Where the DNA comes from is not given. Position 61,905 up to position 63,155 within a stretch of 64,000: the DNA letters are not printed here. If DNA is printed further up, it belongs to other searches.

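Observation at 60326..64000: Phage-free lysis-cassette-like kit potentially attacking all three layers of the mycolata envelope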

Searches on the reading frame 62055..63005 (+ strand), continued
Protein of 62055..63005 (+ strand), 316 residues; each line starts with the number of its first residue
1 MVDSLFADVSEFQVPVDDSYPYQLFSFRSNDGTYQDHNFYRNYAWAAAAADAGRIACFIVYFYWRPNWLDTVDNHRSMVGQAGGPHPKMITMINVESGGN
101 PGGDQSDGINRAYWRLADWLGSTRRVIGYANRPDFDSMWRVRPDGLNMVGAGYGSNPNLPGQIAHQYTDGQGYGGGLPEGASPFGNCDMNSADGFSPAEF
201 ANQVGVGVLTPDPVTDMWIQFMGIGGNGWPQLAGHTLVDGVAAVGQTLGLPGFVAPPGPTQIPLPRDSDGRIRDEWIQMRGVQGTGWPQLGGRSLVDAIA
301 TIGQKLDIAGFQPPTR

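Call 29: search_dna_similar(query=window:62055-63002:+, collection=phages, mode=protein, max_evalue=0.001, max_rows=25)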
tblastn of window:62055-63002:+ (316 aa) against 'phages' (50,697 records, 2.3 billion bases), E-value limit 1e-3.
Records with a match: 546; places in all: 546; records where one place covers at least 80% of the query: 125.
Best place of each record, by identity: 60-80% 11; <60% 535.
By first word of the organism name: Mycobacterium 335; Gordonia 210; Nocardia 1.
By host as written in the record: Mycobacterium smegmatis mc2 155 234; Gordonia terrae 3612 140; Gordonia rubripertincta NRRL B-16540 40; Mycobacterium smegmatis mc#155 35; Mycobacterium smegmatis mc2155 32; - 10; Mycobacterium sp. 9; Gordonia terrae CAG3 6; and 20 more.
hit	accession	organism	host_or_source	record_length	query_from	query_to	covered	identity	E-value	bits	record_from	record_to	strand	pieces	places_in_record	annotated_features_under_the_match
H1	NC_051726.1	Mycobacterium phage Mendokysei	Mycobacterium smegmatis mc2 155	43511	3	284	89%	49.0%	9e-77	260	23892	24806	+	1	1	26: endolysin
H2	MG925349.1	Mycobacterium phage Mendokysei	Mycobacterium smegmatis mc2 155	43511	3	284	89%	49.0%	9e-77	260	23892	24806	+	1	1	26: lysin A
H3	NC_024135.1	Mycobacterium phage Bernal13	Mycobacterium smegmatis mc2 155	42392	3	284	89%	48.7%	5e-76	258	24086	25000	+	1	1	27: endolysin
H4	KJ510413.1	Mycobacterium phage Bernal13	Mycobacterium smegmatis mc2 155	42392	3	284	89%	48.7%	5e-76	258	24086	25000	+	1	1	27: lysin A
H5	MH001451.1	Mycobacterium phage Nairb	Mycobacterium smegmatis mc2 155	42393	3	284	89%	48.7%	5e-76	258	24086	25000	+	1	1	27: lysin A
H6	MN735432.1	Mycobacterium phage Whitty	Mycobacterium smegmatis mc2 155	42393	3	284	89%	48.7%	5e-76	258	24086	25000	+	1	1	27: lysin A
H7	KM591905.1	Mycobacterium phage RonRayGun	Mycobacterium smegmatis mc2 155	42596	3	284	89%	48.7%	5e-76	258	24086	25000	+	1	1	lysin A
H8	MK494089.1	Mycobacterium phage Ibrahim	Mycobacterium smegmatis mc#155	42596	3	284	89%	48.7%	5e-76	258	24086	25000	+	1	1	27: lysin A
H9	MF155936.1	Mycobacterium phage ZenTime222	Mycobacterium smegmatis mc2 155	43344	3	284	89%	48.7%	5e-76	258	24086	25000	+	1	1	lysin A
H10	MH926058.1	Mycobacterium phage Reptar3000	Mycobacterium smegmatis mc2 155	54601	3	210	66%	61.2%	9e-72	246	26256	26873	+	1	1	31: lysin A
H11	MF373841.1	Mycobacterium phage Hurricane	Mycobacterium smegmatis mc#155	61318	3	232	73%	55.1%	2e-63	222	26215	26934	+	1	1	31: lysin A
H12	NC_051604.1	Mycobacterium phage Hurricane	Mycobacterium smegmatis mc#155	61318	3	232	73%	55.1%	2e-63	222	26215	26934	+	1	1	31: endolysin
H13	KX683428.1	Mycobacterium phage TBond007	Mycobacterium smegmatis mc2 155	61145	3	232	73%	54.3%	9e-63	220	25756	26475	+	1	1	lysin A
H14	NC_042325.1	Mycobacterium phage Pixie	Mycobacterium smegmatis mc2 155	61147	3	232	73%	54.3%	9e-63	220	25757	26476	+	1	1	30: endolysin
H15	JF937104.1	Mycobacterium phage Pixie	Mycobacterium smegmatis mc2 155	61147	3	232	73%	54.3%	9e-63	220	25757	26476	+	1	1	30: lysin A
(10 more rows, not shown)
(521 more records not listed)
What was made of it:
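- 62694..62822 (+): C-terminal repeat 1 (aa 214-256, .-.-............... motif), a LysA-type putative wall-binding module. Covered by the match to Mendokysei LysA, query residues 3-284 (call 29).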

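Call 31: get_annotated_region(hit=H1, flank=4000)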
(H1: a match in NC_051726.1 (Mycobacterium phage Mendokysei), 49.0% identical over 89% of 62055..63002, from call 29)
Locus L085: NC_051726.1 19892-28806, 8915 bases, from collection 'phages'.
description: Mycobacterium phage Mendokysei, complete genome.
organism: Mycobacterium phage Mendokysei (NCBI taxid 2099637)
taxonomy: Viruses; Duplodnaviria; Heunggongvirae; Uroviricota; Caudoviricetes; Bernalvirus; Bernalvirus mendokysei
host: Mycobacterium smegmatis mc2 155; source: soil; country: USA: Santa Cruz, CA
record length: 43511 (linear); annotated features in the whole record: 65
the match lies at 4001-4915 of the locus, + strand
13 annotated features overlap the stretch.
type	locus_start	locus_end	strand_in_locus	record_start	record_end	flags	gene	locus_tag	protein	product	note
CDS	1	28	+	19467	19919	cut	20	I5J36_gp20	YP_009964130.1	minor tail protein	-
CDS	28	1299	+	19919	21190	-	21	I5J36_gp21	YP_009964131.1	minor tail protein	-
CDS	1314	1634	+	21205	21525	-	22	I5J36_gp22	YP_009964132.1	minor tail protein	-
CDS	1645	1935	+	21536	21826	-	23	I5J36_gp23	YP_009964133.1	hypothetical protein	-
CDS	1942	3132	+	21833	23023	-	24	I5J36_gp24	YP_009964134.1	minor tail protein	-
CDS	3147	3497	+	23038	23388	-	25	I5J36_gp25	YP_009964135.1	hypothetical protein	-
CDS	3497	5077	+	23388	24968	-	26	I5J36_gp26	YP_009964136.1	endolysin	-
CDS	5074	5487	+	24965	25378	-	27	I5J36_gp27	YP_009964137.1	holin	-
CDS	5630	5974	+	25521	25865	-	28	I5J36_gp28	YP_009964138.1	hypothetical protein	-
CDS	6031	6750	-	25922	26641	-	29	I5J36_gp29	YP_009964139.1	membrane protein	-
CDS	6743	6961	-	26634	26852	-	30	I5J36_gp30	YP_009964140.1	membrane protein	-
CDS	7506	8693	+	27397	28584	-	31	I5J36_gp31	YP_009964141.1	endonuclease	integrase, (Y-int)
CDS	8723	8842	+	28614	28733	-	32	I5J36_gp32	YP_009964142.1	hypothetical protein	-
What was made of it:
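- On Mycobacteriophage lysin A: The protein starts at the GH domain, whereas Mendokysei gp26 has about 168 extra N-terminal residues (calls 29, 31).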

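Call 33: search_dna_similar(query=L001:11328-12380:+, collection=phages, mode=protein, max_evalue=0.001, max_rows=12)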
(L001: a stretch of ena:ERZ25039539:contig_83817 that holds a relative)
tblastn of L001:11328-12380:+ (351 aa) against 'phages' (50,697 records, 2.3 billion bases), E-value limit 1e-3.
Records with a match: 36; places in all: 36; records where one place covers at least 80% of the query: 27.
Best place of each record, by identity: <60% 36.
By first word of the organism name: Gordonia 22; Rhodococcus 8; Mycobacterium 5; Bacteriophage 1.
By host as written in the record: Gordonia rubripertincta NRRL B-16540 14; Rhodococcus erythropolis RIA 643 4; - 3; Rhodococcus equi NRRL B-16538 3; Mycobacterium smegmatis mc2 155 3; Gordonia terrae CAG3 2; Gordonia malaquae CON67 2; Rhodococcus erythropolis NRRL B-1574 1; and 4 more.
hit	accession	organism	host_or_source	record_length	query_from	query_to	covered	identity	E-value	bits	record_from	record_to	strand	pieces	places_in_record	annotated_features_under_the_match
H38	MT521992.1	Rhodococcus phage NiceHouse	Rhodococcus erythropolis NRRL B-1574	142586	17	336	91%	32.4%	2e-21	101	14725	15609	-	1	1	37: hydrolase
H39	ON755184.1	Gordonia phage DalanDe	soil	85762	3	346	98%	29.4%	3e-15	83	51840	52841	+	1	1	55: lysin A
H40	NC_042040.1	Rhodococcus phage Trina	Rhodococcus erythropolis RIA 643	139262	19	333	90%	31.5%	2e-18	93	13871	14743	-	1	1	hydrolase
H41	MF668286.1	Rhodococcus phage Trina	Rhodococcus erythropolis RIA 643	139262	19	333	90%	31.5%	2e-18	93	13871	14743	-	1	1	hydrolase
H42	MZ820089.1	Gordonia phage ChisanaKitsune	Gordonia rubripertincta NRRL B-16540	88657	17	350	95%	29.1%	3e-15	83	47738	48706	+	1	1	56: lysin A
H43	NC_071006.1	Gordonia phage ChisanaKitsune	Gordonia rubripertincta NRRL B-16540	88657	17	350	95%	29.1%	3e-15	83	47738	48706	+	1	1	56: endolysin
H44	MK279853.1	Gordonia phage Gray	Gordonia rubripertincta NRRL B-16540 SEA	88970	17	350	95%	28.9%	1e-14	81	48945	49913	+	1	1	60: lysin A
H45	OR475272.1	Gordonia Phage Schomber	Gordonia rubripertincta NRRL B-16540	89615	17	350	95%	28.9%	1e-14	81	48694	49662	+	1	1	59: lysin A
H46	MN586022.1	Gordonia phage Chidiebere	Gordonia rubripertincta NRRL B-16540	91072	17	350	95%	28.9%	1e-14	81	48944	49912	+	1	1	60: lysin A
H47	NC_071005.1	Gordonia phage Chidiebere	Gordonia rubripertincta NRRL B-16540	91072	17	350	95%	28.9%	1e-14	81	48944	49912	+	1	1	60: endolysin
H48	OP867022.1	Gordonia phage Kabocha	Gordonia rubripertincta NRRL B-16540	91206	17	350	95%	28.9%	1e-14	81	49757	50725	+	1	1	61: lysin A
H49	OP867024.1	Gordonia phage Hanem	Gordonia rubripertincta NRRL B-16540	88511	17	350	95%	28.9%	1e-14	81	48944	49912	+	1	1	60: lysin A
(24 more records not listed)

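Call 35: fold_search(model_id=the predicted structure, library=pdb)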
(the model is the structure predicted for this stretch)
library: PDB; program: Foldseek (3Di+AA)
matches with E <= 10: 1047; with E <= 0.001: 9
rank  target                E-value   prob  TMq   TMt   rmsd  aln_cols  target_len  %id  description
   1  4jz5                  5.7e-08  1.00  0.47  0.69   4.2       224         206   18  High-resolution structure of catalytic domain of endolysin ply40 from bacteriophage P40 of Listeria monocytogenes (released 2014-04-09)
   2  2wwd_A                1.2e-07  1.00  0.45  0.34   3.7       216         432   14  3D-structure of the modular autolysin LytC from Streptococcus pneumoniae in complex with pneummococcal peptidoglycan f (released 2010-04-21)
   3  2wwc                  1.4e-07  1.00  0.45  0.34   3.8       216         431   15  3D-structure of the modular autolysin LytC from Streptococcus pneumoniae in complex with synthetic peptidoglycan ligand (released 2010-04-21)
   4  2ww5                  5.0e-07  1.00  0.45  0.34   3.9       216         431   15  3D-structure of the modular autolysin LytC from Streptococcus pneumoniae at 1.6 A resolution (released 2010-04-21)
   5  2wag                  1.6e-06  1.00  0.46  0.65   4.9       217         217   16  The Structure of a family 25 Glycosyl hydrolase from Bacillus anthracis. (released 2009-06-23)
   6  5a6s_A                1.7e-06  1.00  0.46  0.52   4.0       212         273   15  Crystal structure of the CTP1L endolysin reveals how its activity is regulated by a secondary translation product (released 2015-12-30)
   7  4ff5                  1.3e-05  1.00  0.46  0.61   5.1       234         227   13  Structure basis of a novel virulence factor GHIP a glycosyl hydrolase 25 of Streptococcus pneumoniae participating in ho (released 2013-07-17)
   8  2nw0_A                7.9e-05  1.00  0.45  0.70   3.7       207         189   20  Crystal structure of a lysin (released 2006-12-05)
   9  3hmc                  1.5e-04  1.00  0.44  0.68   4.1       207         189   22  Endolysin from Bacillus anthracis (released 2010-06-09)
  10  3pug                  5.6e-03  0.87  0.23  0.21   8.2       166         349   13  Haloferax volcanii Malate Synthase Native at 3mM Glyoxylate (released 2011-06-01)
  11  5tao                  6.0e-03  0.87  0.24  0.22   7.8       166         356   13  Haloferax volcanii Malate Synthase Lead(II) complex (released 2016-11-09)
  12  3oyz                  8.2e-03  0.84  0.22  0.19   8.3       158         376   13  Haloferax volcanii Malate Synthase Pyruvate/Acetyl-CoA Ternary Complex (released 2011-06-01)
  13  3oyx                  9.2e-03  0.82  0.23  0.21   8.3       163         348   12  Haloferax volcanii Malate Synthase Magnesium/Glyoxylate Complex (released 2011-06-01)
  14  9gm0_B                3.2e-02  0.47  0.22  0.25   7.5       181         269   13  KvPepI F420-dependent oxidoreductase, F420 complex (released 2025-06-11)
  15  6bu1                  3.4e-02  0.57  0.19  0.10   7.0       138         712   11  Crystal structure of Mycobacterium tuberculosis malate synthase in complex with 2-Br-3-OH-phenyldiketoacid (released 2018-09-05)
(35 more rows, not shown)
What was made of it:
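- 62055..62669 (+): GH25-fold catalytic domain of the LysA-like protein (aa 1-205). The whole gene is 62055-63005, 316 aa. Foldseek top hits are Ply40, LytC, B. anthracis GH25, CTP1L and PlyB, with TM 0.65-0.70 on the target (call 35).
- On GH25 muramidase: The top nine Foldseek PDB hits are all GH25 (E 6e-8 to 1.5e-4, target TM 0.34-0.70) (call 35).
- Checked: The top nine PDB fold matches are all GH25 muramidases (call 35).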

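Call 38: search_protein_families(library=ncbifam, proteins=[window:62055-63002:+, L001:11328-12380:+, L001:12599-13033:-], max_evalue=0.1)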
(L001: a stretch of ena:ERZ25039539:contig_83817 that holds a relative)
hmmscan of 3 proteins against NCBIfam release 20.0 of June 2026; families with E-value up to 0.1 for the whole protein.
window:62055-63002:+ (316 aa): 0 families

L001:11328-12380:+ (351 aa): 0 families

L001:12599-13033:- (144 aa): 0 families

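Call 56: get_annotated_region(hit=H39, flank=5000)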
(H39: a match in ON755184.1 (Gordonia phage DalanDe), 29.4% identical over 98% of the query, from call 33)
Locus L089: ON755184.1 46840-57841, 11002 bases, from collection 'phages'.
description: Gordonia phage DalanDe, complete genome.
organism: Gordonia phage DalanDe (NCBI taxid 2970335)
taxonomy: Viruses; Duplodnaviria; Heunggongvirae; Uroviricota; Caudoviricetes; Bendigovirus
host: -; source: soil; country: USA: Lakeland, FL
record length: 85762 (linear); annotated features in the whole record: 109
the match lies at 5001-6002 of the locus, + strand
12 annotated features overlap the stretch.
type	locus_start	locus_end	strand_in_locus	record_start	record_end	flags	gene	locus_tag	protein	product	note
CDS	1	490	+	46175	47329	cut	52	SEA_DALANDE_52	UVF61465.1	hypothetical protein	-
CDS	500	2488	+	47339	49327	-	53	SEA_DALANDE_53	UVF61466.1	hypothetical protein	-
CDS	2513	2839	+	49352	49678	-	54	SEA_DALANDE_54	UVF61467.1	hypothetical protein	-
CDS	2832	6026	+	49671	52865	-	55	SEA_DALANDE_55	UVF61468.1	lysin A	-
CDS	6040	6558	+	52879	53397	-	56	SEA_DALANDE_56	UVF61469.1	membrane protein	-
CDS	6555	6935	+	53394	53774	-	57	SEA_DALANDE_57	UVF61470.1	hypothetical protein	-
CDS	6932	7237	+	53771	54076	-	58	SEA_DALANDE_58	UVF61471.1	membrane protein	-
CDS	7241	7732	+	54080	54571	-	59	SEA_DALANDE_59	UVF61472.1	membrane protein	-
CDS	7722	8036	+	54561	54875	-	60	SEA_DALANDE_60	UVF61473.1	hypothetical protein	-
CDS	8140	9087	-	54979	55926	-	61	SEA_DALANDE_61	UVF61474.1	DNA primase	-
CDS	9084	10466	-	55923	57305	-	62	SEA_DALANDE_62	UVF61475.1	DnaB-like dsDNA helicase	-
CDS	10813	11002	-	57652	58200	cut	63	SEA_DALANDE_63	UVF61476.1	hypothetical protein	-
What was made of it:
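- It is fused into the 1064-aa LysA of Gordonia phage DalanDe (call 56).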

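Call 57: get_annotated_region(hit=H38, flank=1500)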
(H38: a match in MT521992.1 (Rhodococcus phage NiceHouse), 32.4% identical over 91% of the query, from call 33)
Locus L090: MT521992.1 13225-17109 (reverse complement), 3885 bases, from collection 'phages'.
description: Rhodococcus phage NiceHouse, complete genome.
organism: Rhodococcus phage NiceHouse (NCBI taxid 2743998)
taxonomy: Viruses; Duplodnaviria; Heunggongvirae; Uroviricota; Caudoviricetes; Trinavirus
host: Rhodococcus erythropolis NRRL B-1574; source: soil; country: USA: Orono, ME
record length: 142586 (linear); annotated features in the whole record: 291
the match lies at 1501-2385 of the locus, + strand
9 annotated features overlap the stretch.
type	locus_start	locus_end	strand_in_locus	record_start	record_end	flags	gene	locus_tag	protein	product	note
CDS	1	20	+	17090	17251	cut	41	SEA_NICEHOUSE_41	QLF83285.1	hypothetical protein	-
CDS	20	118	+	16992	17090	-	40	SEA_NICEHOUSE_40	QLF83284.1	hypothetical protein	-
CDS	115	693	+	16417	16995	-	39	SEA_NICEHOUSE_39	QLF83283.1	hypothetical protein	-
CDS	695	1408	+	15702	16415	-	38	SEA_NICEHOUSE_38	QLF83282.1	ThyX-like thymidylate synthase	-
CDS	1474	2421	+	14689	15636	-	37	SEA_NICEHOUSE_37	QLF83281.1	hydrolase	-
CDS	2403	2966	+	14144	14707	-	36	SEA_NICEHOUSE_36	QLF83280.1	hypothetical protein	-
CDS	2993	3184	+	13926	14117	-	35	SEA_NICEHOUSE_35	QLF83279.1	hypothetical protein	-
CDS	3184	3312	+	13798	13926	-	34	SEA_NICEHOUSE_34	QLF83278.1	hypothetical protein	-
CDS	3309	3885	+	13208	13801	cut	33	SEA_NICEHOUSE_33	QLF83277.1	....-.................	-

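Call 61: find_encoding_contigs(protein=P0060, flank=10000, max_places=1)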
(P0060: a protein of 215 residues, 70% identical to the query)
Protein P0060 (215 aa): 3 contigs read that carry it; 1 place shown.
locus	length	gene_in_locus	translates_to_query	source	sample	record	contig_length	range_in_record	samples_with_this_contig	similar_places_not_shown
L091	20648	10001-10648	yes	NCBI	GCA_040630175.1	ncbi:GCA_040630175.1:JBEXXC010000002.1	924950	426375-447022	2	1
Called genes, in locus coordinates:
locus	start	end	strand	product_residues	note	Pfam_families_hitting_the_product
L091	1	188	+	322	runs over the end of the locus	PF02470:MlaD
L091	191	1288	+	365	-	PF02470:MlaD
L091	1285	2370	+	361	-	PF02470:MlaD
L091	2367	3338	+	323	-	PF02470:MlaD, PF11887:Mce4_CUP1 (faint)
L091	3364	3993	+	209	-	-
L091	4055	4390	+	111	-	-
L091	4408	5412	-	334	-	PF00211:Guanylate_cyc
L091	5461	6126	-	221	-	PF03713:DUF305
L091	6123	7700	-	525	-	-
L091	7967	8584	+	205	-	PF14016:DUF4232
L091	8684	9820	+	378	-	PF07992:Pyr_redox_2 (weak), PF21706:FCSD_central (weak)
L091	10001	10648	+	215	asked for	-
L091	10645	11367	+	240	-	PF01083:Cutinase (weak), PF12697:Abhydrolase_6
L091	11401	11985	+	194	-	PF07087:DUF1353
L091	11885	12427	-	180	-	PF20680:DUF6817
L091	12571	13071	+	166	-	PF26580:Mtb12_C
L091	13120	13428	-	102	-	-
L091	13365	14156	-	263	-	PF13646:HEAT_2 (weak)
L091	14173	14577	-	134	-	PF13622:4HBT_3 (weak), PF03061:4HBT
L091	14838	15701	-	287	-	PF00561:Abhydrolase_1, PF12146:Hydrolase_4, PF12697:Abhydrolase_6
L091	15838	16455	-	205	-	PF02470:MlaD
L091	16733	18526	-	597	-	PF13529:Peptidase_C39_2, PF27131:Rv3766_C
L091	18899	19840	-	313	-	-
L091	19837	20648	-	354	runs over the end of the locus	PF01595:CNNM, PF00571:CBS (weak)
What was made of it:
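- Another Nocardia has a phage-free GH25 + cutinase-like operon (call 61). A DUF4232 gene recurs near a second GH25/cutinase-like operon (call 61).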

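Call 62: find_encoding_contigs(protein=P0028, flank=10000, max_places=1)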
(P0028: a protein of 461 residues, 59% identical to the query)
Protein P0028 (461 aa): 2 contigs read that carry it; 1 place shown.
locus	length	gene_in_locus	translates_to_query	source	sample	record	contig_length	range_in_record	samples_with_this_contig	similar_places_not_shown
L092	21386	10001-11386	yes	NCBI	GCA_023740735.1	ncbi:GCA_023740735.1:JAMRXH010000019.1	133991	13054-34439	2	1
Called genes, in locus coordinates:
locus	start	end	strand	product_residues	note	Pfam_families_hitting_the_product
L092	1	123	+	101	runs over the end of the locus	PF04883:HK97-gp10_like (weak)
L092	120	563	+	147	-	-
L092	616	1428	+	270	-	-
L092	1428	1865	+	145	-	-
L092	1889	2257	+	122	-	-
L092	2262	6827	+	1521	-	PF10145:PhageMin_Tail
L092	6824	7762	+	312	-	-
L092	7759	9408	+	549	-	PF14594:Sipho_Gp37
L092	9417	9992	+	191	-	PF10910:Phage_gene29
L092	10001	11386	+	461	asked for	PF01551:Peptidase_M23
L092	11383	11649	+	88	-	-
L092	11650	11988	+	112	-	-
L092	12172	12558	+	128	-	PF23778:Phage_holin_2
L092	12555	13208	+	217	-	-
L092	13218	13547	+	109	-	-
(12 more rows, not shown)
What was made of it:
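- On Prophage / tailocin: A positive control prophage was recognised in call 62.
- A genuine Nocardia prophage cassette (M23-GH25 LysA with holin, tape measure and tail genes) was recognised by the same procedure (call 62). Some Nocardia paralogues are in real prophages (call 62).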

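Call 68: search_protein_families(library=pfam, proteins=[L001:12599-13033:-, L001:15576-15797:+, L091:11401-11982:+, L091:10645-11364:+], max_evalue=0.05)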
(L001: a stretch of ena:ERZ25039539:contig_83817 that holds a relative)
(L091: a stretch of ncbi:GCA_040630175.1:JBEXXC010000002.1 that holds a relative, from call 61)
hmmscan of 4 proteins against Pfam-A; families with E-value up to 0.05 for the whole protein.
L001:12599-13033:- (144 aa): 0 families

L001:15576-15797:+ (74 aa): 0 families

L091:11401-11982:+ (194 aa): 1 family
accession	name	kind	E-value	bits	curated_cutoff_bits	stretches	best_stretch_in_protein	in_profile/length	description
PF07087.16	DUF1353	-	1.2e-33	115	22.5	1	19-107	1-91/91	Protein of unknown function (DUF1353)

L091:10645-11364:+ (240 aa): 5 families
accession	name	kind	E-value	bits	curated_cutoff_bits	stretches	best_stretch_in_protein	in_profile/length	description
PF12697.13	Abhydrolase_6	-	3.2e-09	38.2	26.3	1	4-221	1-182/217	Alpha/beta hydrolase family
PF01083.28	Cutinase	-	6.2e-07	29.9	25.9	1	19-111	26-119/173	Cutinase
PF08237.17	PE-PPE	-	0.00011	22.1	21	1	33-115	4-98/228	PE-PPE domain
PF07859.19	Abhydrolase_3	-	0.0066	16.7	25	1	42-106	42-106/210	alpha/beta hydrolase fold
PF03583.20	LIP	-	0.045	13.5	23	0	68-105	70-106/286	Secretory lipase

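Call 81: search_protein_families(library=padloc, proteins=[window:62055-63002:+, L001:11328-12380:+, L001:12599-13033:-], max_evalue=0.01)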
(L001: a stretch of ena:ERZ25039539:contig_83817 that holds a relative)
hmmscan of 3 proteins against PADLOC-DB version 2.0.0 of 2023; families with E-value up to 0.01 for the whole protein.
window:62055-63002:+ (316 aa): 0 families

L001:11328-12380:+ (351 aa): 0 families

L001:12599-13033:- (144 aa): 0 families
